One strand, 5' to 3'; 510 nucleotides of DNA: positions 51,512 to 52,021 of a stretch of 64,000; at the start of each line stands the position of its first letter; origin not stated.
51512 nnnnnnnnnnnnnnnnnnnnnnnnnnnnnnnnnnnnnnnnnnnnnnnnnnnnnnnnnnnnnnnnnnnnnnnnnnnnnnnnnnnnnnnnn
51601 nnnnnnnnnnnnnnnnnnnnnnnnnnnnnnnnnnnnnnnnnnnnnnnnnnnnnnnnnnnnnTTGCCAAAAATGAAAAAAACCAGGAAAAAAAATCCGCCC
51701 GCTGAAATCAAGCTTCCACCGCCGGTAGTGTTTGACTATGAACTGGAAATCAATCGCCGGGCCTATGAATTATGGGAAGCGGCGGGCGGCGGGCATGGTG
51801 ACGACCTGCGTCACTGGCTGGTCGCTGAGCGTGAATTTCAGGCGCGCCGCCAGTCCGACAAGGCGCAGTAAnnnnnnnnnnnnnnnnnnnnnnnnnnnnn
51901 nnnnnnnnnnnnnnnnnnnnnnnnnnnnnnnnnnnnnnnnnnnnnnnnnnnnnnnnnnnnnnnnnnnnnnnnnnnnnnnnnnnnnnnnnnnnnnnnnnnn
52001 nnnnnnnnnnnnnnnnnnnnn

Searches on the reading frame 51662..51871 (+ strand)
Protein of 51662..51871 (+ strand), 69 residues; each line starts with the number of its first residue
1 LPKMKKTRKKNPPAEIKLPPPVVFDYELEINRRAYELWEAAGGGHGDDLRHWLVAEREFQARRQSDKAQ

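Call 86: search_protein_families(library=pfam, proteins=[window:51662-51871:+], max_evalue=0.01)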
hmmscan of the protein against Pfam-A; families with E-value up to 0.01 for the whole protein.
window:51662-51871:+ (69 aa): 1 family
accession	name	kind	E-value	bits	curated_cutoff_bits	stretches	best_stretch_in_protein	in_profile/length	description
PF11154.13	DUF2934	-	9.9e-10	38.3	22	1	29-60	5-36/37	Protein of unknown function (DUF2934)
